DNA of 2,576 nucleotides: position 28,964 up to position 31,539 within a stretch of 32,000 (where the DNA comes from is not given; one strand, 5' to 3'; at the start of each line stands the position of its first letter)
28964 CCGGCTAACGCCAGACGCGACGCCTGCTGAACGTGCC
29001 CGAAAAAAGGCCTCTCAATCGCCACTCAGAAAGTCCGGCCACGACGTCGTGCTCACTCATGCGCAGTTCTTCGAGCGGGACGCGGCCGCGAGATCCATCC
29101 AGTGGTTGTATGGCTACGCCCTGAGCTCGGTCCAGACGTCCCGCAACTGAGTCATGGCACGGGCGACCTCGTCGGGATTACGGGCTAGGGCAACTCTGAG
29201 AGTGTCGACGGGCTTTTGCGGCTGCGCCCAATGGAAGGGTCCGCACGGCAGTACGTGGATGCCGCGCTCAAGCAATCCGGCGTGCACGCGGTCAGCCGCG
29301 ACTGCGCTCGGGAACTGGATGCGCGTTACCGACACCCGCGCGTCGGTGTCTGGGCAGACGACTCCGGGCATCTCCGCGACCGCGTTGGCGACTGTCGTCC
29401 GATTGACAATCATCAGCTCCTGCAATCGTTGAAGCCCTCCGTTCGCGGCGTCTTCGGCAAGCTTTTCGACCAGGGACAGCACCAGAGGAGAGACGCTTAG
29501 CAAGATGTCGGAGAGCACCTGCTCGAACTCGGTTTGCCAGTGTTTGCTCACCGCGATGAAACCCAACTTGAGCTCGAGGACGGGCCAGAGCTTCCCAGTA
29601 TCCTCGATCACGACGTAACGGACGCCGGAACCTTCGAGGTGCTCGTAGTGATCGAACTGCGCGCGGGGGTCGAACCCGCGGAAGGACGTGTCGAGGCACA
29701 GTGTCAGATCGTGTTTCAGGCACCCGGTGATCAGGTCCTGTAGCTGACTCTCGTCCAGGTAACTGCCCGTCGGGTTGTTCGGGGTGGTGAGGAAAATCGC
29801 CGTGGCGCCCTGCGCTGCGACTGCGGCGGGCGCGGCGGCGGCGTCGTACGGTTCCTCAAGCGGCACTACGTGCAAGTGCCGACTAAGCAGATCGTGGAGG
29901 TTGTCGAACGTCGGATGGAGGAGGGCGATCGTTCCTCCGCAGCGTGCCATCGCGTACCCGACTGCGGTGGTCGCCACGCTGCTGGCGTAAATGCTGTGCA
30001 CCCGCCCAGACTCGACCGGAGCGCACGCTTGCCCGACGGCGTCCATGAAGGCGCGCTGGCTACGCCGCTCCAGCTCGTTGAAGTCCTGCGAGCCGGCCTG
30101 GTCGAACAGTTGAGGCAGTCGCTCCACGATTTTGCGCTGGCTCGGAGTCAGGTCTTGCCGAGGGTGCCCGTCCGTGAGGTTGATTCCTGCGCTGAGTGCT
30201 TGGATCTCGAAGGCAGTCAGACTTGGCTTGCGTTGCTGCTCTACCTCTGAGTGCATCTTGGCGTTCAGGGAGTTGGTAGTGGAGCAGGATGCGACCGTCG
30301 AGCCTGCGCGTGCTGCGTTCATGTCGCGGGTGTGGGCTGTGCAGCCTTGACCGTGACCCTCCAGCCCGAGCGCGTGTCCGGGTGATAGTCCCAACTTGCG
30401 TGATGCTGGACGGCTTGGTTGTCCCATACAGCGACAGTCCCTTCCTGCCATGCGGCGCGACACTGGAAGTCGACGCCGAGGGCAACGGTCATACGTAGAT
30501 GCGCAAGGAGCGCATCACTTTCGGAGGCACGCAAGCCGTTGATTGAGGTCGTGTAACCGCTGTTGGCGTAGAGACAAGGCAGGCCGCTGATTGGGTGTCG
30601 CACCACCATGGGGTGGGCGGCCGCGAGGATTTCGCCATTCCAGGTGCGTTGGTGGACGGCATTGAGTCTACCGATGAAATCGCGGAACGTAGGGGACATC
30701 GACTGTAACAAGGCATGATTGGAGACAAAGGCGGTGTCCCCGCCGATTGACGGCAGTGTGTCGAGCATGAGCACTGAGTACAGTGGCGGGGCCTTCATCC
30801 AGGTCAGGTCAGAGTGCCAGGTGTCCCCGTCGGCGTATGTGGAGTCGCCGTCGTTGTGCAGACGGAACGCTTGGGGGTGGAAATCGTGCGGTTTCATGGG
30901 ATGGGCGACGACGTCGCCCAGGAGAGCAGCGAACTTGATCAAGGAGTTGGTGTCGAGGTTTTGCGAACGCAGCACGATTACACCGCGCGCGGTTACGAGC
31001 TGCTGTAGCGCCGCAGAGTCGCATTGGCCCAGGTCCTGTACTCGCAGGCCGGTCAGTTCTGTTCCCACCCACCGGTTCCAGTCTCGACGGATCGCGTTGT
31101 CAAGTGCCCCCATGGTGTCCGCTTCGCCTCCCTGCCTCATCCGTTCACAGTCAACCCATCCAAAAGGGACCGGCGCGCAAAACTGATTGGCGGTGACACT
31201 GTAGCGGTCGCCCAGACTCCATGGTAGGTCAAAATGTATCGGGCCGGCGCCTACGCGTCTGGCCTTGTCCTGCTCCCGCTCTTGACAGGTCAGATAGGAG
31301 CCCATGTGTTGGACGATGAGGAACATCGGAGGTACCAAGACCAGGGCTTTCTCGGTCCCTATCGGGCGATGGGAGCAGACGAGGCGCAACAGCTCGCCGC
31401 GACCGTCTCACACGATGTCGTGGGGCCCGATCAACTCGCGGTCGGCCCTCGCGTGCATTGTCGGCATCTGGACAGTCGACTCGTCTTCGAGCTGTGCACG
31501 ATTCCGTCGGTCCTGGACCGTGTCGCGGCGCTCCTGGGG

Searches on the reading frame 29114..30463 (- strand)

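Call 52: search_protein_families(library=pfam, proteins=[window:29114-30463:-], max_evalue=0.001)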
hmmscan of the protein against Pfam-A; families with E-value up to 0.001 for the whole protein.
window:29114-30463:- (449 aa): 1 family
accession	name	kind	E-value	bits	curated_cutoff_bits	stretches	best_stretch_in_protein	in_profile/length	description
PF00155.27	Aminotran_1_2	-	4.5e-13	49.6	19.7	1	207-438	129-359/361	Aminotransferase class I and II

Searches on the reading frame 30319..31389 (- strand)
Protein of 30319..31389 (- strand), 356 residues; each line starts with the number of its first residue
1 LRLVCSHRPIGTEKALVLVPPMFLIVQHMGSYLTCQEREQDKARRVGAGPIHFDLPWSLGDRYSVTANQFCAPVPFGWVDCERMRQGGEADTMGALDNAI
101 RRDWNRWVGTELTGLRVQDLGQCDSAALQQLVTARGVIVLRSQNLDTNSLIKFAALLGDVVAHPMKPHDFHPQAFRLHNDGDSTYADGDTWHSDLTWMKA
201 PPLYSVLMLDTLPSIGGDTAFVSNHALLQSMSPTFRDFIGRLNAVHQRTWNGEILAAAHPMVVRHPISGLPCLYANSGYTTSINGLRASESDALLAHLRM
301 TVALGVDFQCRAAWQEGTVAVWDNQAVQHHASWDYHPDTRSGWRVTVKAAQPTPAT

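Call 52: search_protein_families(library=pfam, proteins=[window:30319-31389:-], max_evalue=0.001)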
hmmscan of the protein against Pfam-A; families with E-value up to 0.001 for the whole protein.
window:30319-31389:- (356 aa): 1 family
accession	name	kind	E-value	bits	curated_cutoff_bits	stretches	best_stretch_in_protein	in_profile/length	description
PF02668.22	TauD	-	6.2e-45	154.6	27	1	108-346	9-267/267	Taurine catabolism dioxygenase TauD, TfdA family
